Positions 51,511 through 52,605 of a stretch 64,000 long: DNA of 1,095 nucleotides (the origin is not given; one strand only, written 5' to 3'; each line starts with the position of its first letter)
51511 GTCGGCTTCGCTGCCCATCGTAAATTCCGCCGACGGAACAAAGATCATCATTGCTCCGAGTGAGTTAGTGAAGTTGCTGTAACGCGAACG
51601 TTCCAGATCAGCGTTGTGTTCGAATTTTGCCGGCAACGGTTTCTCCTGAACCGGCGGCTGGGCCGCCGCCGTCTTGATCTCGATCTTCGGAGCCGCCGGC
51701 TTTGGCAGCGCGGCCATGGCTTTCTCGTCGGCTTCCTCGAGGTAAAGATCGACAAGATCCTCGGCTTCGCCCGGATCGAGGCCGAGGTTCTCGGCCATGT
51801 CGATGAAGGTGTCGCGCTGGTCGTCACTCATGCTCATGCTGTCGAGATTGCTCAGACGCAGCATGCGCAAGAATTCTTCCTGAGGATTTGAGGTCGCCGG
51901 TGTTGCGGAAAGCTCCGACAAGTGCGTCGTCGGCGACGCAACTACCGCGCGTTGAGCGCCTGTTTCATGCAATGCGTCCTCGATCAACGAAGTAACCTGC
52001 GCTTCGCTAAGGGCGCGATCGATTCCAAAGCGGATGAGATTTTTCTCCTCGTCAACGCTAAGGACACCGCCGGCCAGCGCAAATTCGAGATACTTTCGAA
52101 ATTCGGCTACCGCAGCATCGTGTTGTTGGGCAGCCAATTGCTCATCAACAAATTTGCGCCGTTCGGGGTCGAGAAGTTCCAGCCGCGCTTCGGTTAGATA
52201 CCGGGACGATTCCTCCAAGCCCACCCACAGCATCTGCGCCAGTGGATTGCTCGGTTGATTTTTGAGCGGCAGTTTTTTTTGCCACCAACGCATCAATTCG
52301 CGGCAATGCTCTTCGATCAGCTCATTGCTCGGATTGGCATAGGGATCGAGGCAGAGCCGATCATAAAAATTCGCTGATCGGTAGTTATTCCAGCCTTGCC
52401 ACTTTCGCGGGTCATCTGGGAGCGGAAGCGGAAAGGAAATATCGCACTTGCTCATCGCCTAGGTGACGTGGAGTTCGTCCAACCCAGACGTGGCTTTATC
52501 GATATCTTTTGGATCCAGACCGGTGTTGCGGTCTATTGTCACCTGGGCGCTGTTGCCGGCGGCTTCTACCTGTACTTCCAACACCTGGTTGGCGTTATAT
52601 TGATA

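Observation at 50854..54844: Private, non-canonical Hsp70 / GrpE-like / J-like-FGE three-gene module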

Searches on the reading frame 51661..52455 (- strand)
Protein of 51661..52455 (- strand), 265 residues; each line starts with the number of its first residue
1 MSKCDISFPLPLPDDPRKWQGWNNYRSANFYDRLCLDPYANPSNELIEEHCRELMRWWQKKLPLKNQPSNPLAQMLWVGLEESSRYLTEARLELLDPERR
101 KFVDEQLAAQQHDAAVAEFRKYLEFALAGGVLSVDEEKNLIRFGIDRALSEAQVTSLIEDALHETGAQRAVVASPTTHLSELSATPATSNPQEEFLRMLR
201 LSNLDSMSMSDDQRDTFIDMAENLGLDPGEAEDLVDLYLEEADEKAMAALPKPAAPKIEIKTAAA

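Call 20: search_protein_representatives(protein=window:51661-52455:-)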
Query: 265 residues. Proteins with E-value up to 0.001 (for the whole library): 164; up to 1e-10: 98; up to 1e-30: 37. The best 150 are listed.
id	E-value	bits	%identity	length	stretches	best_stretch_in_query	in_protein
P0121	8.8e-127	438.4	74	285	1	1-263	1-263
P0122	8.7e-97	340.1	60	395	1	2-261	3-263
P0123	2.0e-96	338.9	62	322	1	1-251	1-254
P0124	2.2e-93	328.9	61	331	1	3-250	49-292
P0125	2.5e-85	302.6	67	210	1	3-212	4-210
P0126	1.2e-77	277.3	79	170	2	1-92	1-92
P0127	4.5e-65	236.2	52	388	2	8-177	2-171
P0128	2.6e-64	233.7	53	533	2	8-182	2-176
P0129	6.7e-62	225.8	47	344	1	9-259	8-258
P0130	1.5e-59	218.1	50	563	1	8-254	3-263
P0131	8.2e-59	215.7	74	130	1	3-131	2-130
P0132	1.5e-55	205.0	49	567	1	8-253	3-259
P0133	3.5e-55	203.8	51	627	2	7-169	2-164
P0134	6.5e-54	199.6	69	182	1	4-124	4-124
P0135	1.7e-51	191.7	52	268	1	12-177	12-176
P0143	3.8e-41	157.8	41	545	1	7-247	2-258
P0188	6.4e-15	71.9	33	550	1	18-246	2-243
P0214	4.7e-11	59.2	37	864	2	13-173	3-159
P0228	3.5e-09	53.1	28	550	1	19-178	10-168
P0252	7.5e-06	42.2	34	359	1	13-176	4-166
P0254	7.9e-06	42.1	28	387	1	27-181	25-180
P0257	1.6e-05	41.1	28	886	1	16-183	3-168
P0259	2.1e-05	40.7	27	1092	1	15-192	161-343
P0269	7.6e-05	38.9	24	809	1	28-167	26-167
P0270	1.1e-04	38.3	26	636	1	20-169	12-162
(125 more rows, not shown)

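Call 21: search_protein_families(library=pfam, proteins=[P0133, P0143, P0188, P0214, P0228, P0257, P0259, P0269, P0270, P0254], max_evalue=0.01)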
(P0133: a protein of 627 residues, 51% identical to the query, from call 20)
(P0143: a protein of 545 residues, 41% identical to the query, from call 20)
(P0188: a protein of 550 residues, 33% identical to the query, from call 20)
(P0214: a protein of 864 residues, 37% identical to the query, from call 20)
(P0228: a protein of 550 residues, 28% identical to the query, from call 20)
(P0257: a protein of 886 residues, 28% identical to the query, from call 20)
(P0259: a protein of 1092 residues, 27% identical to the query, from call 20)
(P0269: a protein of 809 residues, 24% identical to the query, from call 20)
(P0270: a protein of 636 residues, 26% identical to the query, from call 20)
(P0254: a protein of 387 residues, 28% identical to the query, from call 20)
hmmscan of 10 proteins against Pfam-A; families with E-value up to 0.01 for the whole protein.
P0133 (627 aa): 1 family
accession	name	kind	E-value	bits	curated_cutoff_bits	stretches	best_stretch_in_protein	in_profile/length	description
PF03781.23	FGE-sulfatase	-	1.7e-49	169.2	23.3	1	385-618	4-255/255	Sulfatase-modifying factor enzyme 1-like domain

P0143 (545 aa): 1 family
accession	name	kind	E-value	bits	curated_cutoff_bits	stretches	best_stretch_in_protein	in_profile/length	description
PF03781.23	FGE-sulfatase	-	1.8e-51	175.7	23.3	1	310-538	5-254/255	Sulfatase-modifying factor enzyme 1-like domain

P0188 (550 aa): 1 family
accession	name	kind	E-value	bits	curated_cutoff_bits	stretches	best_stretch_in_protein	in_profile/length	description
PF03781.23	FGE-sulfatase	-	9.8e-10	38.9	23.3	1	313-385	4-78/255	Sulfatase-modifying factor enzyme 1-like domain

P0214 (864 aa): 2 families
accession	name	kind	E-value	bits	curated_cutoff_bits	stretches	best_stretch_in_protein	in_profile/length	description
PF03781.23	FGE-sulfatase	-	3.5e-39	135.4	23.3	1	668-862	5-254/255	Sulfatase-modifying factor enzyme 1-like domain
PF00226.36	DnaJ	-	7.3e-07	29.6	27.8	1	235-299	1-63/63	DnaJ domain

P0228 (550 aa): 1 family
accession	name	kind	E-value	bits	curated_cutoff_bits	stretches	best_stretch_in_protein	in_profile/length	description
PF00226.36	DnaJ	-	3.8e-22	78.6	27.8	1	181-241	1-63/63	DnaJ domain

P0257 (886 aa): 2 families
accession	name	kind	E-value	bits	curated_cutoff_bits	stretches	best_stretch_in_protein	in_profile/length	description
PF03781.23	FGE-sulfatase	-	4.5e-37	128.5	23.3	1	708-884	32-254/255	Sulfatase-modifying factor enzyme 1-like domain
PF00226.36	DnaJ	-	6.1e-07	29.9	27.8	1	234-298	1-63/63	DnaJ domain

P0259 (1092 aa): 1 family
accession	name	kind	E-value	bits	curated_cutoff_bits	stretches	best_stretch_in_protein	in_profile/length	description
PF13385.13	Laminin_G_3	-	0.0031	18.1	27.6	1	642-799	17-141/151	Concanavalin A-like lectin/glucanases superfamily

P0269 (809 aa): 2 families
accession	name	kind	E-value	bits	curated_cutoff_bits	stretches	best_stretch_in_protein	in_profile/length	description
PF13385.13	Laminin_G_3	-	0.00021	21.9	27.6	1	496-652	18-140/151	Concanavalin A-like lectin/glucanases superfamily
PF18984.5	DUF5717_N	-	0.0022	16.3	25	1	193-299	16-118/875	Family of unknown function (DUF5717)N-terminal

P0270 (636 aa): 2 families
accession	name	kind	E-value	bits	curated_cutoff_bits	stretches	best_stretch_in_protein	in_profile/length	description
PF00226.36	DnaJ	-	1.1e-13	51.5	27.8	1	179-239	1-63/63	DnaJ domain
PF13464.11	RodZ_C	-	5.1e-10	39.6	23.9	1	565-624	4-63/72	RodZ C-terminal domain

P0254 (387 aa): 0 families

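Call 40: list_cluster_members(proteins=[P0214, P0228, P0252, P0254, P0257, P0259, P0269, P0270, P0143, P0133])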
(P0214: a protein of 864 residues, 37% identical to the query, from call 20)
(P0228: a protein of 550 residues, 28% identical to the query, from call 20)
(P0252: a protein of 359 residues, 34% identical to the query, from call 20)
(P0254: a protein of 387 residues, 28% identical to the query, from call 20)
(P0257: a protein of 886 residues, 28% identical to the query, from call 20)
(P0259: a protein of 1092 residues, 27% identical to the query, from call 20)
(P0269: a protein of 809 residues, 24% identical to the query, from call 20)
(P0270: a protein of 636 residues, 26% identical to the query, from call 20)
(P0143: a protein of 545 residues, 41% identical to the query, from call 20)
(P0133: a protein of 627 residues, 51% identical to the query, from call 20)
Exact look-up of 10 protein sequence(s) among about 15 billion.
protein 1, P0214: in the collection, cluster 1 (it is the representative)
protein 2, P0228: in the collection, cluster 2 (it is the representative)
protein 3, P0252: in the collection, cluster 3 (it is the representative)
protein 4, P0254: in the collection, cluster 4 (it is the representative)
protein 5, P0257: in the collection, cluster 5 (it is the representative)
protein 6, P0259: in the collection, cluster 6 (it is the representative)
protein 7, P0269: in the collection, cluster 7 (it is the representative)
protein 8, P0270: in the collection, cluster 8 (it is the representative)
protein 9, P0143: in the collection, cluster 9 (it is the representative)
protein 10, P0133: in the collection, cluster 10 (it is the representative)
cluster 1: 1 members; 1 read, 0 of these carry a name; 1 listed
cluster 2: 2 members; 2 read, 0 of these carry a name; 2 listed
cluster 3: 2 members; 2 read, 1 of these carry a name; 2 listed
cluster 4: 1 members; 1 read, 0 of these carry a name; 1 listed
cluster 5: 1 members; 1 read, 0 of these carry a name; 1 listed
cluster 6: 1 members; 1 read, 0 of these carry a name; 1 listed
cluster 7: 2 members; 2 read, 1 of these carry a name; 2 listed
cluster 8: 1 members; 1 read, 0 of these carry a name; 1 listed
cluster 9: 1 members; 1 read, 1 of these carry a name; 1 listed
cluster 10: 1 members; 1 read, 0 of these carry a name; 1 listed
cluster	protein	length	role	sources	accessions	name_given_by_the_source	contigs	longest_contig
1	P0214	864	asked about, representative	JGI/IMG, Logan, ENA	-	-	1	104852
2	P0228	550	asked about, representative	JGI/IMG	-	-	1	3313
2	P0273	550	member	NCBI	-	-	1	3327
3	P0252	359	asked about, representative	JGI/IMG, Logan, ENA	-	-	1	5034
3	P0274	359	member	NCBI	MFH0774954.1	MAG: tetratricopeptide repeat protein [bacterium]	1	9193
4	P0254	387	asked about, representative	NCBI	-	-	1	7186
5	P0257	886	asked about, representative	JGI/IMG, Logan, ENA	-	-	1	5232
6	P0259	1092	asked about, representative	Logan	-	-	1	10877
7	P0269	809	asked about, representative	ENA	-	-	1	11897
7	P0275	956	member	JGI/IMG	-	hypothetical protein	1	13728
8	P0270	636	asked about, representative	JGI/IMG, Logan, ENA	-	-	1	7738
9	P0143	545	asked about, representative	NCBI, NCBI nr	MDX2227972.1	MAG: formylglycine-generating enzyme family protein [Verrucomicrobiae bacterium] | formylglycine-generating enzyme family protein [Verrucomicrobiae bacterium]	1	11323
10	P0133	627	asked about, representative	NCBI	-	-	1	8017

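Call 41: find_encoding_contigs(protein=P0214, flank=8000, max_places=2)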
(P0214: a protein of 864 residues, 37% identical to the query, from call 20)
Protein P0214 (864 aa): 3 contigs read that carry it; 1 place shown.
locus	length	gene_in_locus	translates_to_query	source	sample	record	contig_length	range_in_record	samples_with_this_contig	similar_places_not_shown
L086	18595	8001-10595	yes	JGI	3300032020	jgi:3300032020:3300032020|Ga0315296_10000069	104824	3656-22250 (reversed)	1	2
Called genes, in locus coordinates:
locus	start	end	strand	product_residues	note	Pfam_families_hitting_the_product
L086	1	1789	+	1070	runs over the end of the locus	PF01935:DUF87 (weak)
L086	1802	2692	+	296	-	-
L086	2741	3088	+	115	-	-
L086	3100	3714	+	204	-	PF01694:Rhomboid, PF08551:DUF1751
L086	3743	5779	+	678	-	PF00012:HSP70, PF06723:MreB_Mbl, PF00092:VWA, PF13519:VWA_2, PF13768:VWA_3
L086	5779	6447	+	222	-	PF01025:GrpE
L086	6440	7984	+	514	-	PF00012:HSP70, PF06723:MreB_Mbl, PF00012:HSP70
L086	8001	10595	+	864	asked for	PF00226:DnaJ (faint), PF03781:FGE-sulfatase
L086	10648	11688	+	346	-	PF00515:TPR_1 (faint), PF07719:TPR_2 (faint)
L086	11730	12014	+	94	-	-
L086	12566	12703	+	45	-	-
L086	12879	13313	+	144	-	-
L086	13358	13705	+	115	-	-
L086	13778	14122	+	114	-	-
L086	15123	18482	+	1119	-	PF08378:NERD, PF24883:NPHP3_N (faint), PF20720:nSTAND3, PF05729:NACHT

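Call 42: find_encoding_contigs(protein=P0270, flank=8000, max_places=2)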
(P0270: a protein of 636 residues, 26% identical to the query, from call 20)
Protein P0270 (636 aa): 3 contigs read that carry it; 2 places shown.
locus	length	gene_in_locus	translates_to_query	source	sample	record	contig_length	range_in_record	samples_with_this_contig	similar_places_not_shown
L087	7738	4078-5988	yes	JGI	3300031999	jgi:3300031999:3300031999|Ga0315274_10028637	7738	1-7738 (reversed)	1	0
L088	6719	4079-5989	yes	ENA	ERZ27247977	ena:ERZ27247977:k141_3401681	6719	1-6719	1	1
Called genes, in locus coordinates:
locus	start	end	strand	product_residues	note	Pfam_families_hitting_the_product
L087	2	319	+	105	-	?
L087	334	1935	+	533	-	PF00012:HSP70, PF06723:MreB_Mbl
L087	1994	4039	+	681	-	PF00012:HSP70, PF06723:MreB_Mbl, PF00092:VWA, PF13519:VWA_2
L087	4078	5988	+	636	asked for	PF00226:DnaJ, PF13464:RodZ_C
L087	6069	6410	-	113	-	PF09685:MamF_MmsF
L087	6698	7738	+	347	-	?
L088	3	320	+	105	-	?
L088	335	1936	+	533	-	PF00012:HSP70, PF06723:MreB_Mbl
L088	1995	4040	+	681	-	PF00012:HSP70, PF06723:MreB_Mbl, PF00092:VWA, PF13519:VWA_2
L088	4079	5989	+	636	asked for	PF00226:DnaJ, PF13464:RodZ_C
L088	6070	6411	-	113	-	PF09685:MamF_MmsF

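Call 43: find_encoding_contigs(protein=P0259, flank=8000, max_places=2)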
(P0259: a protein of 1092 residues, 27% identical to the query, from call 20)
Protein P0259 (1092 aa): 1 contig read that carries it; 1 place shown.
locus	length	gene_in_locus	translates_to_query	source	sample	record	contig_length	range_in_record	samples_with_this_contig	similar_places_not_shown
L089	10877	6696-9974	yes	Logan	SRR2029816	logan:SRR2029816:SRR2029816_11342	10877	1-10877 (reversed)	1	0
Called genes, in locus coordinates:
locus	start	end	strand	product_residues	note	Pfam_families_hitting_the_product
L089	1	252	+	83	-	?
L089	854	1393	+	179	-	PF13384:HTH_23, PF13518:HTH_28, PF13551:HTH_29, PF13565:HTH_32 (weak)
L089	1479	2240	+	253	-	PF13240:Zn_Ribbon_1 (weak)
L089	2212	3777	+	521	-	PF17032:Zn_ribbon_15 (faint), PF12773:DZR, PF13240:Zn_Ribbon_1 (faint), PF13248:Zn_ribbon_3 (faint), PF13424:TPR_12 (faint)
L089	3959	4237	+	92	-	-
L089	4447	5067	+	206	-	PF01025:GrpE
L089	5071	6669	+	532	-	PF00012:HSP70, PF06723:MreB_Mbl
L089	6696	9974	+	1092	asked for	-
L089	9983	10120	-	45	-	-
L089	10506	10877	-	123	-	?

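Call 44: find_encoding_contigs(protein=P0275, flank=8000, max_places=2)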
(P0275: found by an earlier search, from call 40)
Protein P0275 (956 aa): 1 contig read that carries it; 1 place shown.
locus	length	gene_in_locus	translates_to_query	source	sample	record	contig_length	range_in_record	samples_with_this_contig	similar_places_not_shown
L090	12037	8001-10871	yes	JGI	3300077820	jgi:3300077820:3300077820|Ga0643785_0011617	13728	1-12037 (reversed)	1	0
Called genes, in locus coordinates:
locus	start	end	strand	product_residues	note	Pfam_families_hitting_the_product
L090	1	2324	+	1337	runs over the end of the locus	?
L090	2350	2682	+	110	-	-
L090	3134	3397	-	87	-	-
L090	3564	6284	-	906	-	PF00270:DEAD, PF04851:ResIII (weak), PF10391:DNA_pol_lambd_f (faint), PF00271:Helicase_C (weak), PF20470:HTH_61 (weak)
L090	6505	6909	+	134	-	PF13279:4HBT_2, PF03061:4HBT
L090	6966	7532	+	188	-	-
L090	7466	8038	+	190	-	-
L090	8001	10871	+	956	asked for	-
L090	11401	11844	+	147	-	PF18932:DUF5681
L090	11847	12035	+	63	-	?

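Call 66: find_related_loci(query=A6, collection=metagenome_contigs, flank=7000)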
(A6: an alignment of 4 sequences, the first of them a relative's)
Query A6 (222 aa) in metagenome_contigs; peptide patterns used: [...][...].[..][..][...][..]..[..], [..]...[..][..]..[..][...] (x = any residue, [..] = any of these).
160 stretches matched a pattern; 21 encode a relative of the query (tblastn E <= 1e-3); 21 distinct loci.
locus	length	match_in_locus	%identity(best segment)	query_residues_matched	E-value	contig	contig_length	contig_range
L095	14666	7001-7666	100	1-222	3e-145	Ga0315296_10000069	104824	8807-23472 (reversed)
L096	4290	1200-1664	53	63-218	3e-49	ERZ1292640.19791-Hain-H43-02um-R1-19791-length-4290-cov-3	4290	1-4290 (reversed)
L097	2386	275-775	47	49-221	1e-41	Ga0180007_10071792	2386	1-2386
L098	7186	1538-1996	36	64-215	2e-27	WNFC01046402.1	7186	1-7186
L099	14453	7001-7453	38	63-212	4e-27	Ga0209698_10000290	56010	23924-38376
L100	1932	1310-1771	32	63-215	1e-23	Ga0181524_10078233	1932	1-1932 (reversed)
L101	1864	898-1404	32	43-215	6e-23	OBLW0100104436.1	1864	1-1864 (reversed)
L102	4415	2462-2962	32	63-212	2e-22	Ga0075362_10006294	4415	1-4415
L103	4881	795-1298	32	60-212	2e-21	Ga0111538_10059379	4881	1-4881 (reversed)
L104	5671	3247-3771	35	46-214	3e-21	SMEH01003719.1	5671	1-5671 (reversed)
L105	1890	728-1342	31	24-214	3e-20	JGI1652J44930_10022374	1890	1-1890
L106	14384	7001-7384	34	88-214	5e-20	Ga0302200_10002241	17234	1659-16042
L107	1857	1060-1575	27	60-212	7e-20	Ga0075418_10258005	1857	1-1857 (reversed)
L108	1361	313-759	34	64-212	1e-18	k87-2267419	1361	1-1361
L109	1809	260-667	32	80-214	2e-18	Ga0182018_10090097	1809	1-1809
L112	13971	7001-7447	33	64-212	1e-16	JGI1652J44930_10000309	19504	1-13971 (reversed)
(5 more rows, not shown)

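Call 69: search_protein_families(library=pfam, proteins=[L099:9144-11654:+, L103:3024-4652:+, L106:9204-12215:+, L112:9452-10801:+, L096:3248-4288:+, L098:3667-4839:+], max_evalue=0.01)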
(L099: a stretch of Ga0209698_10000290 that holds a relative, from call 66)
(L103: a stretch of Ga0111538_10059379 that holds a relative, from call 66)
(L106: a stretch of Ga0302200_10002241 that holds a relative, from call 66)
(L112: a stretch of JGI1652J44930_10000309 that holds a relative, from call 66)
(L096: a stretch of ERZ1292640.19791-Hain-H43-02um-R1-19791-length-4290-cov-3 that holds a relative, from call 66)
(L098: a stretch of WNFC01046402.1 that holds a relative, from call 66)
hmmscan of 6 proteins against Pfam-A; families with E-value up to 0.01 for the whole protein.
L099:9144-11654:+ (837 aa): 1 family
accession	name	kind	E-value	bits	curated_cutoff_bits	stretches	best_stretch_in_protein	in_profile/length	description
PF18984.5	DUF5717_N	-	0.0072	14.6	25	1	191-296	15-116/875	Family of unknown function (DUF5717)N-terminal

L103:3024-4652:+ (543 aa): 1 family
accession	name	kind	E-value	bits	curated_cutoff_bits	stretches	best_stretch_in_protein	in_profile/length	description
PF03781.23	FGE-sulfatase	-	3.7e-50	171.4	23.3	1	312-538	4-253/255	Sulfatase-modifying factor enzyme 1-like domain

L106:9204-12215:+ (1004 aa): 2 families
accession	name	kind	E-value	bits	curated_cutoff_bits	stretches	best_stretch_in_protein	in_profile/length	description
PF13385.13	Laminin_G_3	-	3.3e-05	24.5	27.6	1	644-801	19-143/151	Concanavalin A-like lectin/glucanases superfamily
PF02210.31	Laminin_G_2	-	0.0051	17.7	22.9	0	663-800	1-125/126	Laminin G domain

L112:9452-10801:+ (450 aa): 18 families
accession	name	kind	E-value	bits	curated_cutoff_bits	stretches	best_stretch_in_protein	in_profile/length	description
PF13414.12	TPR_11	-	9.9e-15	54.4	26.8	2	199-236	3-40/42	TPR repeat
PF13432.12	TPR_16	-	2.8e-14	53.7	32.7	2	185-222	26-63/65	Tetratricopeptide repeat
PF14559.12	TPR_19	-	2.3e-12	47.5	25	2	173-232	8-67/68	Tetratricopeptide repeat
PF07719.23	TPR_2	-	4e-12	45.7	27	1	191-223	2-34/34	Tetratricopeptide repeat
PF13428.12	TPR_14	-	3.7e-11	43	23.5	1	193-233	4-44/44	Tetratricopeptide repeat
PF12895.13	ANAPC3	-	1.1e-09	38.9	27.2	1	181-250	14-82/82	Anaphase-promoting complex, cyclosome, subunit 3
PF13181.12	TPR_8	-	2e-09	37.3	25.7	0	192-223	3-34/34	Tetratricopeptide repeat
PF00515.34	TPR_1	-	2e-09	37.3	27.8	1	194-223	5-34/34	Tetratricopeptide repeat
PF00226.36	DnaJ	-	2.3e-09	37.7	27.8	1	3-69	1-63/63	DnaJ domain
PF23914.1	TPR_CcmH_CycH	-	6.5e-09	36.3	42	2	196-259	56-122/158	Cytochrome c-type biogenesis protein H TPR domain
PF13431.12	TPR_17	-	7.8e-08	32.5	24.4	0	179-211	2-34/34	Tetratricopeptide repeat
PF13424.12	TPR_12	-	1e-07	32.5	30.1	0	139-185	27-74/77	Tetratricopeptide repeat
PF13174.12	TPR_6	-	8e-05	23.5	26.3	0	194-222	4-32/33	Tetratricopeptide repeat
PF20308.4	TPR-S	-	0.00044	21.2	27.6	1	125-226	21-93/102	Tetratricopeptide Repeats-Sensor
PF14561.12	TPR_20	-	0.00065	20.4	25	0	209-257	7-55/90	Tetratricopeptide repeat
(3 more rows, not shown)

L096:3248-4288:+ (347 aa): 1 family
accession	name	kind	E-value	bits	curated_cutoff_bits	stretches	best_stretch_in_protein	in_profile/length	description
PF00226.36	DnaJ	-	2.5e-09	37.5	27.8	1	242-306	1-63/63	DnaJ domain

L098:3667-4839:+ (391 aa): 0 families
